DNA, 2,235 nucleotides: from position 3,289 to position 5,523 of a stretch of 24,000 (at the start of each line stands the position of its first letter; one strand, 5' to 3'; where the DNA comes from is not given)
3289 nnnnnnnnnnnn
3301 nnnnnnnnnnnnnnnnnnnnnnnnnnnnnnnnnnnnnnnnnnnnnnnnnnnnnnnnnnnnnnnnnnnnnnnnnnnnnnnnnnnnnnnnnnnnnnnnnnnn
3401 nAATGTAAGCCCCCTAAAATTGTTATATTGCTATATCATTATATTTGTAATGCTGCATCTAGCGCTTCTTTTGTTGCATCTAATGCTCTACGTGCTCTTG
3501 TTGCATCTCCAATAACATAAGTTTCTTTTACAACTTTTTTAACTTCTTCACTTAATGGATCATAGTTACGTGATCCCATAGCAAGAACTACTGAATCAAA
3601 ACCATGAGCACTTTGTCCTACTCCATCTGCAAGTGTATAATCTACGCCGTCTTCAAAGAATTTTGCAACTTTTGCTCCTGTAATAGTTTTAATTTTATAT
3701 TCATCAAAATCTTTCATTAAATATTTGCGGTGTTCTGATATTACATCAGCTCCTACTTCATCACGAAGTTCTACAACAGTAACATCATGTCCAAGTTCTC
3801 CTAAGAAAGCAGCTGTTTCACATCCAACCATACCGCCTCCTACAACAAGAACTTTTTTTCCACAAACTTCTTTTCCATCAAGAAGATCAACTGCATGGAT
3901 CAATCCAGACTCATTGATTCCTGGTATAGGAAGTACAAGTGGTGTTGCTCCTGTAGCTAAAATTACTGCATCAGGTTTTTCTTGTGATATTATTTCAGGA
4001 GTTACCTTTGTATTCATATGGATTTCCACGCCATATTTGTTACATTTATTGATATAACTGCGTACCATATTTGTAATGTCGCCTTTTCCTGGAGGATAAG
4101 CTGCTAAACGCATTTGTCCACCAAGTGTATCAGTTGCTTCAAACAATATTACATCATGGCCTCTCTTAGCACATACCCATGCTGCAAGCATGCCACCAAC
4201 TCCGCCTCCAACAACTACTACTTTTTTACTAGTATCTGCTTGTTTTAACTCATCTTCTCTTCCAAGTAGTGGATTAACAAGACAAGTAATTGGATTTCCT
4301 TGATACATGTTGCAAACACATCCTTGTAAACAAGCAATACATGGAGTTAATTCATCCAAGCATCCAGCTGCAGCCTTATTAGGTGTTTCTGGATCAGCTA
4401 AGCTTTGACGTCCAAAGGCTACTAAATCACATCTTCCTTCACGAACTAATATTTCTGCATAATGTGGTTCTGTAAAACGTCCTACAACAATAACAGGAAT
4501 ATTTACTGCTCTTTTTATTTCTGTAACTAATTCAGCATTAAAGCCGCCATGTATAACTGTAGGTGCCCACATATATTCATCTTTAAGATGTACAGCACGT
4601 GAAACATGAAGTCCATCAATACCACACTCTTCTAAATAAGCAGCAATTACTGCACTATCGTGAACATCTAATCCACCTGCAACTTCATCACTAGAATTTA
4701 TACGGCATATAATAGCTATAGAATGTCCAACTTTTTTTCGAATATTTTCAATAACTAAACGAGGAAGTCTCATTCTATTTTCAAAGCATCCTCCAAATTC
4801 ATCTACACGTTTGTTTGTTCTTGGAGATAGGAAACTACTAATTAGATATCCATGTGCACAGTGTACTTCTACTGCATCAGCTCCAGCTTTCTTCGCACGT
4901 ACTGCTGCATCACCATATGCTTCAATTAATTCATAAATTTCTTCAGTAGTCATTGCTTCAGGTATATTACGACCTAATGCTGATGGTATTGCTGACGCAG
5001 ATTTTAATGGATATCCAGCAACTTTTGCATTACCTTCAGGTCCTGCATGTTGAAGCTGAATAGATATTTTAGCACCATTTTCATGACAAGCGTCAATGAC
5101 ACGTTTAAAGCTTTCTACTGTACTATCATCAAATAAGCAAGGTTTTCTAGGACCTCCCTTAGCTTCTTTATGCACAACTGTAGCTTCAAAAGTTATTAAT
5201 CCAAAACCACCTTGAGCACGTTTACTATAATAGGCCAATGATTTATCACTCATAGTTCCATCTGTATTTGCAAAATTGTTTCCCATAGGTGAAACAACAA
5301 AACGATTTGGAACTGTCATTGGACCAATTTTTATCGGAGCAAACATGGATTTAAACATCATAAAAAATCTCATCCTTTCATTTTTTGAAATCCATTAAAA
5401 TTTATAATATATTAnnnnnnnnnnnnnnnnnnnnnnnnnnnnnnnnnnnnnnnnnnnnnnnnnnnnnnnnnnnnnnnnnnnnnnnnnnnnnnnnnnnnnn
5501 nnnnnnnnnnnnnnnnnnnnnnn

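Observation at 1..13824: Candidate anaerobic quinate/shikimate utilisation island built from duplicated dehydrogenase, dehydratase and ene-reductase genes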

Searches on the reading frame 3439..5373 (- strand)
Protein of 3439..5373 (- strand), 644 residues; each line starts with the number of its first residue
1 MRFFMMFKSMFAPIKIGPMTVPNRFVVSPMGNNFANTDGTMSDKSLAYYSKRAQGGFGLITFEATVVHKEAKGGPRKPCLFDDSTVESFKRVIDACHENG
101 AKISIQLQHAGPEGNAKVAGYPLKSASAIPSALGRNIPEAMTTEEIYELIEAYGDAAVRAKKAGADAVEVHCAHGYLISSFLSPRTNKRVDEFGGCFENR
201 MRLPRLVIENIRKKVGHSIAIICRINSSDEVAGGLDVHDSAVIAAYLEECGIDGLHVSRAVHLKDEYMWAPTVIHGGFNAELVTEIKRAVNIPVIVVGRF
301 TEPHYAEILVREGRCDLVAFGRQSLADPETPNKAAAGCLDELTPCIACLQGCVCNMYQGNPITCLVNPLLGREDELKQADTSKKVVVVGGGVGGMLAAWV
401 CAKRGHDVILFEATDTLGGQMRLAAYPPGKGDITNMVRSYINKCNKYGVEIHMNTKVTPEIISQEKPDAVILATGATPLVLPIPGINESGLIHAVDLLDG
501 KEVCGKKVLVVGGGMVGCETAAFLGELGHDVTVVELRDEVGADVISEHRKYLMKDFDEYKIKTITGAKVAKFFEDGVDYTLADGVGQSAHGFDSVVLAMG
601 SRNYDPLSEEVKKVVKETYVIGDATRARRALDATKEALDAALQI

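Call 5: search_protein_families(library=pfam, proteins=[window:3439-5373:-])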
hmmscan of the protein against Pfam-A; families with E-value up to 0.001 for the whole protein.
window:3439-5373:- (644 aa): 16 families
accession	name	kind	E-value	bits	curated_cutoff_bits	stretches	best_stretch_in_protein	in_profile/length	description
PF00724.26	Oxidored_FMN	-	5.6e-79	266.3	27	1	10-338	2-339/342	NADH:flavin oxidoreductase / NADH oxidase family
PF07992.20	Pyr_redox_2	-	1.2e-36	127.1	26.1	2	383-612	1-248/291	Pyridine nucleotide-disulphide oxidoreductase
PF13450.12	NAD_binding_8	-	1e-18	67.8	21.9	2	387-426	1-40/68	NAD(P)-binding Rossmann-like domain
PF00070.33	Pyr_redox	-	1.1e-16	61.6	22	1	507-575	1-69/82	Pyridine nucleotide-disulphide oxidoreductase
PF01266.30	DAO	-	6.9e-16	59.2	27.9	2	384-419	1-37/353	FAD dependent oxidoreductase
PF13738.12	Pyr_redox_3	-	5.7e-14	52.5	30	1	468-608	126-275/305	Pyridine nucleotide-disulphide oxidoreductase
PF12831.13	FAD_oxidored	-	2.9e-12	47.1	27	1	385-426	2-43/416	FAD dependent oxidoreductase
PF03486.20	HI0933_like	-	4.6e-09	36.5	50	1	384-448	2-64/244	HI0933-like protein Rossmann domain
PF01134.28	GIDA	-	7e-09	35.6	22.1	1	384-420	1-38/391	Glucose inhibited division protein A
PF00890.30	FAD_binding_2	-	2e-08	34.3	20.4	1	385-424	2-41/414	FAD binding domain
PF01262.27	AlaDh_PNT_C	-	3e-08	33.8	23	1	503-546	26-69/214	Alanine dehydrogenase/PNT, C-terminal domain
PF13241.12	NAD_binding_7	-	6.5e-06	27.1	22.1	1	503-559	5-62/104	Putative NAD(P)-binding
PF01494.25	FAD_binding_3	-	2.5e-05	24.1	22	0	507-537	3-33/349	FAD binding domain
PF02737.24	3HCDH_N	-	3.2e-05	24.4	22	0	507-568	1-62/180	3-hydroxyacyl-CoA dehydrogenase, NAD binding domain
PF00743.25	FMO-like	-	9.3e-05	21.5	22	0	383-425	2-44/532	Flavin-binding monooxygenase-like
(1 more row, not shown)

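Call 6: search_protein_families(library=ncbifam, proteins=[window:3439-5373:-])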
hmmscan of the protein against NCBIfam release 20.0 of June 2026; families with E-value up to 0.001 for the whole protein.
window:3439-5373:- (644 aa): 126 families (the best 25 are shown)
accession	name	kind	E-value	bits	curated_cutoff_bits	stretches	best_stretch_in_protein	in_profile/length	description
NF041087.1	bile_acid_BaiCD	equivalog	4.5e-166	553.7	825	1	7-644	1-642/642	bile acid Fe-S flavoenzyme BaiCD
TIGR03997.1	mycofact_OYE_2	equivalog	2.2e-147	492.2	793.15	1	10-643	2-644/645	mycofactocin system FadH/OYE family oxidoreductase 2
NF045599.1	bili_reduct_long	exception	1.9e-145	485.7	750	1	11-644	2-641/641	bilirubin reductase, long form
TIGR03996.1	mycofact_OYE_1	hypoth_equivalog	8e-72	242.7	627.9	1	14-542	6-537/633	mycofactocin system FadH/OYE family oxidoreductase 1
NF006101.0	PRK08255.1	equivalog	2.6e-69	234.2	1078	1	8-336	397-732/768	bifunctional salicylyl-CoA 5-hydroxylase/oxidoreductase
NF010047.0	PRK13523.1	equivalog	2.3e-68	230.7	431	1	8-336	3-322/339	NADPH dehydrogenase NamA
NF045592.1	bili_reduct_N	equivalog_domain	3.7e-62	210.6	425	1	10-367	2-363/363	bilirubin reductase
NF007899.0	PRK10605.1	subfamily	7.1e-43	147.2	403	1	6-330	2-333/365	N-ethylmaleimide reductase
NF009410.0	PRK12771.1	subfamily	2.9e-27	95.5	516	2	377-499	133-257/566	NAD(P)-binding protein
TIGR01350.1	lipoamide_DH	equivalog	2e-22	79.6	408.8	1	457-602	127-268/461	dihydrolipoyl dehydrogenase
TIGR01317.1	GOGAT_sm_gam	subfamily_domain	9.8e-20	70.8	447.7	2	378-499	139-262/485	glutamate synthase small subunit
NF004945.0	PRK06292.2-3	equivalog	8.4e-19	67.8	494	1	468-602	131-266/457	dihydrolipoyl dehydrogenase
NF009454.0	PRK12814.1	equivalog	5.5e-18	64.7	916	2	379-498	190-311/657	putative NADPH-dependent glutamate synthase small subunit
NF045663.1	diclust_near_Sec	equivalog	3.3e-16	58.6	530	2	374-478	98-201/759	pyridine nucleotide-disulfide oxidoreductase/dicluster-binding protein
NF004943.0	PRK06292.2-1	equivalog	1.3e-14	53.9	432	1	466-606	131-273/456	dihydrolipoyl dehydrogenase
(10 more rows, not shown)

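Call 17: search_solved_structures(query=window:3439-5373:-, max_evalue=1e-20)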
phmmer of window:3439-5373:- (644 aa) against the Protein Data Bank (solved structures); distinct sequences matched with E-value up to 1e-20: 137 (the best 60 are shown).
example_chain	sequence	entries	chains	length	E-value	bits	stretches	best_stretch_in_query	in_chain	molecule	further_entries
6qkg_A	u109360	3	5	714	1e-89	305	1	5-636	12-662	NCR A | NCR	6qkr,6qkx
1ps9_A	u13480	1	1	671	6.4e-78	266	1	7-531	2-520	2,4-dienoyl-CoA reductase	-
6l6j_A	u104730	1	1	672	5.6e-63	216.7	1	8-611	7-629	Oxidored_FMN domain-containing protein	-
3k30_A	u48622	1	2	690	7.3e-57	196.5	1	8-535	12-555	Histamine dehydrogenase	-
3krz_A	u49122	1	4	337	7.9e-53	183.1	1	10-328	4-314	NADH:flavin oxidoreductase/NADH oxidase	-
3kru_A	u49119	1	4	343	8.5e-53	183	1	10-328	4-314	NADH:flavin oxidoreductase/NADH oxidase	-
5ogt_A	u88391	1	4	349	1.3e-51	179.1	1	10-336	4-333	Chromate reductase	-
5nux_A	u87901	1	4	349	1.8e-51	178.7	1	10-336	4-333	Chromate reductase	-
8uaj_A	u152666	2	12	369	6.2e-51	176.9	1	10-336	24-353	NADPH dehydrogenase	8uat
3hf3_A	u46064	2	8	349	6.4e-51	176.8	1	10-336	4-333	Chromate reductase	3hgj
1z41_A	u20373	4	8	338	2.5e-50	174.8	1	7-337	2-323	Probable NADH-dependent flavin oxidoreductase yqjM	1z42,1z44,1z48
6de6_A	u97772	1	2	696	1.9e-49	172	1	8-475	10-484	Histamine dehydrogenase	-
9iuv_A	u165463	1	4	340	3.9e-48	167.6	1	9-336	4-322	NADPH dehydrogenase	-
1djq_A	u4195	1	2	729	5.2e-48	167.2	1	10-534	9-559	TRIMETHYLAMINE DEHYDROGENASE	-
1djn_A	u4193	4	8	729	1e-47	166.3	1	10-534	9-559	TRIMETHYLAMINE DEHYDROGENASE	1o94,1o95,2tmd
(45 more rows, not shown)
